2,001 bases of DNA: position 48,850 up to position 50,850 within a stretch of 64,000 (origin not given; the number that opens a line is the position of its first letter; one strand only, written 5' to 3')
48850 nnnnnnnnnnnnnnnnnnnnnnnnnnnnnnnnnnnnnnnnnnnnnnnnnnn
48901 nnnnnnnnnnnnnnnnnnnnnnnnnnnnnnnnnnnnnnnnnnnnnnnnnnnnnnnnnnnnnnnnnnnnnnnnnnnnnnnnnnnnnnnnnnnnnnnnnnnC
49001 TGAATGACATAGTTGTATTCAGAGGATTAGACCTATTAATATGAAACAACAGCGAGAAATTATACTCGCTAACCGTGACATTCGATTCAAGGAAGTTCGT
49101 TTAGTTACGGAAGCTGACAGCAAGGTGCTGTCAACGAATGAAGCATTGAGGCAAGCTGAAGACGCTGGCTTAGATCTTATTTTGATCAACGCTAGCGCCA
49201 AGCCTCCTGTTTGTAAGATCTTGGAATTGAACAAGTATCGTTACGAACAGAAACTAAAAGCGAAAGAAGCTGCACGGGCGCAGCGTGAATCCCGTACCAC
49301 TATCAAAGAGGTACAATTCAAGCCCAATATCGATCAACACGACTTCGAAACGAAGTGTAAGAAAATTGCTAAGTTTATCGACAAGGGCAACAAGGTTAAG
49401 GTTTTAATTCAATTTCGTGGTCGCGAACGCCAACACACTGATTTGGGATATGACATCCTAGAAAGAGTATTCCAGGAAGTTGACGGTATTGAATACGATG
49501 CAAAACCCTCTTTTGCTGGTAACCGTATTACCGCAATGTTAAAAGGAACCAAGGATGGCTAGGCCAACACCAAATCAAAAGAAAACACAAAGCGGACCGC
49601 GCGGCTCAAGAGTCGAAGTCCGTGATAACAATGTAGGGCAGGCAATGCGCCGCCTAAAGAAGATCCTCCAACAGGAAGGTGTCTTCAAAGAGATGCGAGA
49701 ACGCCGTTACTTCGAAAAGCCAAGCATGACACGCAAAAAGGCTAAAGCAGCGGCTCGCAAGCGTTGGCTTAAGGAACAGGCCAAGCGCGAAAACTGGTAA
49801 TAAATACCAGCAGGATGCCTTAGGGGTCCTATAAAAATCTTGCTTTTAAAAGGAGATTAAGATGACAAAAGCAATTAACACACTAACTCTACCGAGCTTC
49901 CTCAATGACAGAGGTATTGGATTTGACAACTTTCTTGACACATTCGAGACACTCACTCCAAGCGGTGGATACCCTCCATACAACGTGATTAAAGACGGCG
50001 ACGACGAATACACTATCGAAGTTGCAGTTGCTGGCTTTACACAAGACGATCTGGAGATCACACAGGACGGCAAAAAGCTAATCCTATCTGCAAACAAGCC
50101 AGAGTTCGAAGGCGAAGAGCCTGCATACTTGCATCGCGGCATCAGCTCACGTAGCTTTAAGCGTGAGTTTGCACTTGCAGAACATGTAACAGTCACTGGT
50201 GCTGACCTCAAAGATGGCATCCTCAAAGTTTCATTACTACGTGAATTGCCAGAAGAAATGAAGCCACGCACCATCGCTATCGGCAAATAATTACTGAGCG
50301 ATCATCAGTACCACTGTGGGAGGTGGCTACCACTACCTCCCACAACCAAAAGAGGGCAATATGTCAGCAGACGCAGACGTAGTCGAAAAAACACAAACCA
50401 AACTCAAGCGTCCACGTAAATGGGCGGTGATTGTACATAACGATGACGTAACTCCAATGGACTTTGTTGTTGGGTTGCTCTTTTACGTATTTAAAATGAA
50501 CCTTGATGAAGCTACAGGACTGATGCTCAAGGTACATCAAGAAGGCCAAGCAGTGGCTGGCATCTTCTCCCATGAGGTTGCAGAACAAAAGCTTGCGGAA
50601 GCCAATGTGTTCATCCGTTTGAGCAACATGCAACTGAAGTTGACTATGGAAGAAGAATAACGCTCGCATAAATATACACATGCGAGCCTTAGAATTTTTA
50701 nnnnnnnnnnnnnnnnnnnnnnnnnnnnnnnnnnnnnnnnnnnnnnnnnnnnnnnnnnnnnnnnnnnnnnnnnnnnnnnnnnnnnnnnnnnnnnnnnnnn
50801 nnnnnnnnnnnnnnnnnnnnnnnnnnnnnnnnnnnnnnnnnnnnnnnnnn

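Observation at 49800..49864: ROSE-type RNA thermometer on a phage hsp20, transcribed from a late promoter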

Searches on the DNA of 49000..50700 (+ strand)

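Call 3: search_rna_families(source=window, start=49700, end=49950, threshold=evalue, max_evalue=10, show_alignments=5)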
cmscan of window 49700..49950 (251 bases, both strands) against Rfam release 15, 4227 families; matches with E-value up to 10: 3.
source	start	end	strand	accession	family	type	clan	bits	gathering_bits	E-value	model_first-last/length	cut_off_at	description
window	49759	49865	+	RF02839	Ref66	Gene; antisense;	-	13.2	92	3.7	1-120/120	no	Enterococcus sRNA 66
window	49728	49761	+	RF02248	Six3os1_3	Gene; lncRNA;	-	12.7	40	0.43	44-75/75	no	Six3os1 conserved region 3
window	49714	49755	+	RF01726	SAM-II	Cis-reg; riboswitch;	-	12.3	44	10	1-60/60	no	SAM-II riboswitch aptamer (SAM-II long loop)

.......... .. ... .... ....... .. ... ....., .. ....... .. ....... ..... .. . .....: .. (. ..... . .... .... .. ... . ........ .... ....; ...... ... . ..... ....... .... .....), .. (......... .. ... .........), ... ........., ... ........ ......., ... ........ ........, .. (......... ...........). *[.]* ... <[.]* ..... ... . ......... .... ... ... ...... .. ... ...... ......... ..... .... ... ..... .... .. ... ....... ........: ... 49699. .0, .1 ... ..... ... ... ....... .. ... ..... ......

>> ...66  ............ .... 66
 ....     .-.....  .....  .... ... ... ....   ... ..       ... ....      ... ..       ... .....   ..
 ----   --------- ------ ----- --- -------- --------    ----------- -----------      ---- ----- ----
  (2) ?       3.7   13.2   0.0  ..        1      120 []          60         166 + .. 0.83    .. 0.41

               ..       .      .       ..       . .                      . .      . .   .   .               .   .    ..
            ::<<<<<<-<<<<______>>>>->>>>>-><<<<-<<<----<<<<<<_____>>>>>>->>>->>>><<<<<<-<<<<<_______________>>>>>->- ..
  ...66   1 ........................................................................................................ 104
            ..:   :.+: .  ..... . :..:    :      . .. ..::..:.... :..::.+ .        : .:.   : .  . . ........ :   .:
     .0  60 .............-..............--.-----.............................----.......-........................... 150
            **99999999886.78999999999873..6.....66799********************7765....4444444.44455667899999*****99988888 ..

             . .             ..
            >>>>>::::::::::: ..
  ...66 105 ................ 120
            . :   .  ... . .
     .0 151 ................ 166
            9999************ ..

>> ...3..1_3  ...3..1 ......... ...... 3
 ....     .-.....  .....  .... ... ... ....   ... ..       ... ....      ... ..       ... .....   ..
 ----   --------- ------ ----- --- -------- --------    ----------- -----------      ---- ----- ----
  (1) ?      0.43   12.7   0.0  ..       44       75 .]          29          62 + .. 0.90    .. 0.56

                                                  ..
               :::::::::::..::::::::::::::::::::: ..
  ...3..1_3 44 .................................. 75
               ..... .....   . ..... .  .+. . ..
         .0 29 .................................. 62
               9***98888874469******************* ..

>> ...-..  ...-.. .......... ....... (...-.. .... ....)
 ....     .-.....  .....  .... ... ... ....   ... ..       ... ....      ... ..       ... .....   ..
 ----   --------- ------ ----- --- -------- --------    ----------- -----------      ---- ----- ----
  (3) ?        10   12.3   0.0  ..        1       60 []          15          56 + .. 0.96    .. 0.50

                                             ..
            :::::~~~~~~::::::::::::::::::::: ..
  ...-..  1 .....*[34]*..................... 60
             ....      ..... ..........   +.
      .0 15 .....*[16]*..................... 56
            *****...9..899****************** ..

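Call 6: search_dna_similar(query=window:49000-50700:+, collection=phages, mode=distant, max_rows=30)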
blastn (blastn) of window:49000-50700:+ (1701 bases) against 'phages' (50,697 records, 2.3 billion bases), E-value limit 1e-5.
No match.

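Call 21: search_rna_families(sources=[L002, L003, L005, L006, L007, L013, L019, L020, L021, L023, L025, L027, L030, L034, L040, L042, L048, L064, L067, L081], threshold=gathering)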
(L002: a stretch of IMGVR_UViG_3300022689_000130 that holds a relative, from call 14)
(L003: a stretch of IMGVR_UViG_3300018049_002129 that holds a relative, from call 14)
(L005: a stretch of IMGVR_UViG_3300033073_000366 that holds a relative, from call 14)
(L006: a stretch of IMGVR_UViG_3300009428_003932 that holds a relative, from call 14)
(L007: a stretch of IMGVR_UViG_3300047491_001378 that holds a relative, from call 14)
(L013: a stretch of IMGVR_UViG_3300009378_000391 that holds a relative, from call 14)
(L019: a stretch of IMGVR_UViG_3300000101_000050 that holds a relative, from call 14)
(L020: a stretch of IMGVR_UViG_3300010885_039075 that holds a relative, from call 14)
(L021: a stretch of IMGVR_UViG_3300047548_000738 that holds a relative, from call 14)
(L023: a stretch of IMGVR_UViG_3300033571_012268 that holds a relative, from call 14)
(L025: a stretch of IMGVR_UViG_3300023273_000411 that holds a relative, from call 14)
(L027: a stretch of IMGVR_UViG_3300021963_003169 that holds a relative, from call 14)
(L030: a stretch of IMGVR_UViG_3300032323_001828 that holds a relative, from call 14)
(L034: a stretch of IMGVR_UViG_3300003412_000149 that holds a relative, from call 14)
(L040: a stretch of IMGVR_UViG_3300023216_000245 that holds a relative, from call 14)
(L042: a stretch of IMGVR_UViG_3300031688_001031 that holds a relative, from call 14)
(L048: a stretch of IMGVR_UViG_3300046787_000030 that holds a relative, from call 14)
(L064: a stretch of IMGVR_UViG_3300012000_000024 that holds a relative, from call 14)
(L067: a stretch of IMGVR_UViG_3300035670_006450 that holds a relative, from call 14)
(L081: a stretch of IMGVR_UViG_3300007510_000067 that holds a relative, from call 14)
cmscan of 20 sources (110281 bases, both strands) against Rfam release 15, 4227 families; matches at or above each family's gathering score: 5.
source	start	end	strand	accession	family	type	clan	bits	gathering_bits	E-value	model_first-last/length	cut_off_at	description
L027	2278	2351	+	RF00005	tRNA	Gene; tRNA;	CL00001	71.8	29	1.8e-13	1-71/71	no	tRNA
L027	2690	2762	+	RF00005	tRNA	Gene; tRNA;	CL00001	64.2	29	2.1e-11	1-71/71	no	tRNA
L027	2767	2837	+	RF00005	tRNA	Gene; tRNA;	CL00001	61.6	29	1.1e-10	1-71/71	no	tRNA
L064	1819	1892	+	RF00005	tRNA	Gene; tRNA;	CL00001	59.8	29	3.5e-10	1-71/71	no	tRNA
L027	2842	2912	+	RF00005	tRNA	Gene; tRNA;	CL00001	52.7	29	3.1e-08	1-71/71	no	tRNA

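Call 75: search_rna_families(source=L230, threshold=evalue, max_evalue=1, show_alignments=1)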
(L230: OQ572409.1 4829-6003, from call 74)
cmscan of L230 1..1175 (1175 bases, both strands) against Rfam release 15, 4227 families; matches with E-value up to 1: 6.
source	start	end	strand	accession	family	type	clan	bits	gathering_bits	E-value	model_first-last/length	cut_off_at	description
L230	298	364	+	RF02523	ROSE_3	Cis-reg; thermoregulator;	-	69.2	43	6.9e-14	1-69/69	no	Repression of heat shock gene expression (ROSE) element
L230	825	895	-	RF02057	STnc40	Gene; sRNA;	-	24.7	45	0.11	1-70/70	no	Salmonella enterica sRNA STnc40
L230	797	863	+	RF02502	Atu_C8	Gene; sRNA;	-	22.3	50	0.12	1-122/122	no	Rhizobiales sRNA Atu_C8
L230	823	869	-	RF02054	STnc420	Gene; sRNA;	-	19.6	70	0.82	1-58/58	no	Salmonella enterica sRNA STnc420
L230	824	853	+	RF00084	CsrC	Gene; sRNA;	CL00106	15.9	61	0.029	209-244/255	no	CsrC RNA family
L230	810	929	+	RF02880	MH_s15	Gene; sRNA;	-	14.4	123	0.55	1-277/277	no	Mesorhizobail RNA 15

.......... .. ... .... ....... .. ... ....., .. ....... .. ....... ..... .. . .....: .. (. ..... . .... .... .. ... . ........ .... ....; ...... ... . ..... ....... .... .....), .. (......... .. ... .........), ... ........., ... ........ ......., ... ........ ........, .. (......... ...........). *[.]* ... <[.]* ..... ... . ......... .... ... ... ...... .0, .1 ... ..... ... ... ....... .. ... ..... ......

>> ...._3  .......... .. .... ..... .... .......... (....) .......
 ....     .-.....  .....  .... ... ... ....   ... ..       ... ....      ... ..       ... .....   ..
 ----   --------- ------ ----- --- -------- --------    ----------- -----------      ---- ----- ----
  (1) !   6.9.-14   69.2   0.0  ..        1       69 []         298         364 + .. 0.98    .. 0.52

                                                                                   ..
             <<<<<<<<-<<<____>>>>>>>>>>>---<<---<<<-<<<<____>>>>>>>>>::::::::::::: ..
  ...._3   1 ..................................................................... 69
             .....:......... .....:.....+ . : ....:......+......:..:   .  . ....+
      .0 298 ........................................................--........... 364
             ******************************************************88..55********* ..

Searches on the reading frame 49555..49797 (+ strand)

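Call 7: search_protein_families(library=pfam, proteins=[window:49555-49797:+])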
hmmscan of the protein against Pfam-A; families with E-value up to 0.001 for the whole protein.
window:49555-49797:+ (81 aa): 1 family
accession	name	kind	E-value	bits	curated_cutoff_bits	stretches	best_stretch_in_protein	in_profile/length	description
PF01165.25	Ribosomal_S21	-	2.9e-19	69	27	1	20-70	2-53/55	Ribosomal protein S21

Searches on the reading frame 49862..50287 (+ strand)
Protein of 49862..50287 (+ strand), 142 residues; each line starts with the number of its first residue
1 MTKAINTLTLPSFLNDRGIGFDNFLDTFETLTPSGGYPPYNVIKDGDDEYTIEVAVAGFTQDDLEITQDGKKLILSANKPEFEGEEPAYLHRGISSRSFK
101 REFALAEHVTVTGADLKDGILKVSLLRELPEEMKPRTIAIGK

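Call 7: search_protein_families(library=pfam, proteins=[window:49862-50287:+])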
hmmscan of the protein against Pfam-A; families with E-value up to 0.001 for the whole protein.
window:49862-50287:+ (142 aa): 2 families
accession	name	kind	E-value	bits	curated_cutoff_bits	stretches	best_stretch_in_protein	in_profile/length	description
PF00011.27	HSP20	-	6.5e-16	58.7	20.8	1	43-140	2-101/102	Hsp20/alpha crystallin family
PF17886.7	ArsA_HSP20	-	2.1e-05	24.4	22.5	1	47-124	1-62/63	HSP20-like domain found in ArsA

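Call 11: search_dna_similar(query=window:49862-50287:+, collection=phages, mode=protein, max_rows=30)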
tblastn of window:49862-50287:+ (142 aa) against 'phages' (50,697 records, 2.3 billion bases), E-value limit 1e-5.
Records with a match: 508; places in all: 514; records where one place covers at least 80% of the query: 502.
Best place of each record, by identity: <60% 508.
By first word of the organism name: Synechococcus 373; Cyanophage 66; Prochlorococcus 24; Pseudomonas 12; Marine 8; Pelagibacter 6; Methylophilales 4; Salmonella 3; Vibrio 3; Agrobacterium 2; and 5 more.
By host as written in the record: - 182; Synechococcus 107; Synechococcus sp. 38; Synechococcus sp. WH7803 27; Synechococcus sp. WH8102 20; Synechococcus sp. MW02 18; Synechococcus sp. WH 7803 15; Parasynechococcus marenigrum WH 8102 7; and 39 more.
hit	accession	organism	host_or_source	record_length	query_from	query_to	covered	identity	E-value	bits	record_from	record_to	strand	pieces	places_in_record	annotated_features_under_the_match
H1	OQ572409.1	Pseudomonas phage Y7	Pseudomonas aeruginosa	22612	19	140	86%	47.2%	2e-28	114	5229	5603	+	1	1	record has no annotation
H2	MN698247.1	Pelagibacter phage HTVC115P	Candidatus Pelagibacter sp. HTCC7211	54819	1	140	99%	39.7%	3e-27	110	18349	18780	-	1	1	Hsp20 family protein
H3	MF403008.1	Agrobacterium phage Atu_ph07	Agrobacterium tumefaciens C58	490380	7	140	94%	41.2%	2e-24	102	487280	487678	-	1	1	16 kDa heat shock protein A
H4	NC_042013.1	Agrobacterium phage Atu_ph07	Agrobacterium tumefaciens C58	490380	7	140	94%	41.2%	2e-24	102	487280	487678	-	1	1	Hsp20 heat shock protein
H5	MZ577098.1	Methylophilales phage Melnitz-3 EXVC039M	Methylophilales_sp._H5P1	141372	18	133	82%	46.2%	1e-27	112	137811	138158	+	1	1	Hsp20/alpha crystallin family protein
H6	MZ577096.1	Methylophilales phage Melnitz-2 EXVC040M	Methylophilales_sp._H5P1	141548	18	133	82%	46.2%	1e-27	112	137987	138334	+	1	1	Hsp20/alpha crystallin family protein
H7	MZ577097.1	Methylophilales phage Melnitz EXVC044M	Methylophilales_sp._H5P1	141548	18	133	82%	46.2%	1e-27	112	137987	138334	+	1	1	Hsp20/alpha crystallin family protein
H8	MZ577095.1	Methylophilales phage Melnitz-1 EXVC043M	Methylophilales_sp._H5P1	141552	18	133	82%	46.2%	1e-27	112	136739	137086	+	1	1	Small heat shock protein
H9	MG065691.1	Campylobacter phage A11a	Campylobacter jejuni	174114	18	141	87%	42.1%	9e-24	100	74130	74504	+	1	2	record has no annotation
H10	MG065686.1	Campylobacter phage A18a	Campylobacter jejuni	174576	18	141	87%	42.1%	9e-24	100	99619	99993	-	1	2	record has no annotation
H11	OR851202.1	Salmonella phage S.Kent 1-2-1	Salmonella enterica subsp. enterica ...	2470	18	140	87%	42.4%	7e-23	98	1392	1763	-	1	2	record has no annotation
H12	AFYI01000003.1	Salmonella enterica subsp. enterica serovar Infantis str. ...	Homo sapiens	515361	18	140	87%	42.4%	7e-23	98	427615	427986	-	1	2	Hsp20/alpha crystallin family protein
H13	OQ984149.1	Phage C48C1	-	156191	19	140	86%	41.9%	2e-26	108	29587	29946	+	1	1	Hsp20 heat shock protein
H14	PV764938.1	Sinorhizobium phage Phosso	Sinohrizobium meliloti NRRL L-50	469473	5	141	96%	37.3%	3e-22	97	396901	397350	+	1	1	small heat shock protein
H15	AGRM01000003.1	Salmonella enterica subsp. houtenae str. ATCC BAA-1581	Homo sapiens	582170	18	141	87%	40.5%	1e-22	98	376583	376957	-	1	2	Hsp20/alpha crystallin family protein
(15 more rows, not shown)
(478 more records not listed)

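Call 14: find_related_loci(query=window:49862-50287:+, collection=viral_contigs, flank=3000)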
Query window:49862-50287:+ (142 aa) in viral_contigs; peptide patterns used: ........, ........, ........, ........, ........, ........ (x = any residue, [..] = any of these).
431 stretches matched a pattern; 420 encode a relative of the query (tblastn E <= 1e-3); the best 80 are kept; 80 distinct loci.
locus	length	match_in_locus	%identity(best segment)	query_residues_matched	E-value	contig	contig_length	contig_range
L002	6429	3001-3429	62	3-142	1e-53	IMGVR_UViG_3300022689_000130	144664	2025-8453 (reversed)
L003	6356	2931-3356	48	1-142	5e-40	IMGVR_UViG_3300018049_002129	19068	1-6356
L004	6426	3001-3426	48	1-142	4e-39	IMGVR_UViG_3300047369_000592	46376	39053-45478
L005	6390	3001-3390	48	14-141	1e-37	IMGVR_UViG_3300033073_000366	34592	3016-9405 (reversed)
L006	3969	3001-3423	49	5-141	9e-38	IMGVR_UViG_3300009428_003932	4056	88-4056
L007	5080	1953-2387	48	6-140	2e-37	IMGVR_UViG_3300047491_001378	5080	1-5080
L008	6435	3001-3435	48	6-140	2e-37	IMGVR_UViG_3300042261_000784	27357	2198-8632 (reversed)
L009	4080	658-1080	48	2-141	4e-37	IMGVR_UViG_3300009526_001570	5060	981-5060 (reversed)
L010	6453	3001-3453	47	2-141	2e-36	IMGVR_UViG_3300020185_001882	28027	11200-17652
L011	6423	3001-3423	49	2-141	7e-37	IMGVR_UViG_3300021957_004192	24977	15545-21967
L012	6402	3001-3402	49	9-140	1e-36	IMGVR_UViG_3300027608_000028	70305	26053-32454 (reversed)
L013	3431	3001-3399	46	9-142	1e-35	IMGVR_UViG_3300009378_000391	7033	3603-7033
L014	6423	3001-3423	47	6-140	2e-35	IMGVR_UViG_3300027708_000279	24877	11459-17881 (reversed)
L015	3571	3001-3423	47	6-140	2e-35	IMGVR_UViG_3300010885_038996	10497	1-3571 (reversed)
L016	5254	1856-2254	46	9-142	2e-35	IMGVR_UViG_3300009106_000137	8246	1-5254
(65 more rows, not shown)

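Call 74: get_annotated_region(hit=H1, flank=400)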
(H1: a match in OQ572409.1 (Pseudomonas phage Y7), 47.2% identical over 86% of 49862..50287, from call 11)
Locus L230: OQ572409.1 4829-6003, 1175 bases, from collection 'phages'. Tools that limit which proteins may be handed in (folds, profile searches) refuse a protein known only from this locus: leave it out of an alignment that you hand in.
description: UNVERIFIED: Pseudomonas phage Y7, complete genome.
organism: Pseudomonas phage Y7 (NCBI taxid 3038357)
taxonomy: Viruses
host: Pseudomonas aeruginosa; source: -; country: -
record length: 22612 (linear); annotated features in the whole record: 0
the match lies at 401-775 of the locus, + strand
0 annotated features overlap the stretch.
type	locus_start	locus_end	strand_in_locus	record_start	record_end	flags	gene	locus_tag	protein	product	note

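Call 91: search_protein_families(library=ncbifam, proteins=[window:49862-50287:+], max_evalue=0.00001)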
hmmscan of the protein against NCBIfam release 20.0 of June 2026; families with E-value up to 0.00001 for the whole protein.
window:49862-50287:+ (142 aa): 4 families
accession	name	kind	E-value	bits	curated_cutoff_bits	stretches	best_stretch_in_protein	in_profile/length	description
NF008618.0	PRK11597.1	equivalog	5.9e-30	104.1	207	1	17-141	12-135/142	small heat shock chaperone IbpB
NF008013.0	PRK10743.1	equivalog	7.5e-30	103.8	212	1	16-140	11-136/137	small heat shock chaperone IbpA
NF042420.1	Hsp18_Clos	equivalog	3e-08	33.8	195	1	43-140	47-146/147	heat shock protein Hsp18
NF041799.1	Hsp14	equivalog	3e-07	30.4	100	1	37-126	18-107/118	archaeal heat shock protein Hsp14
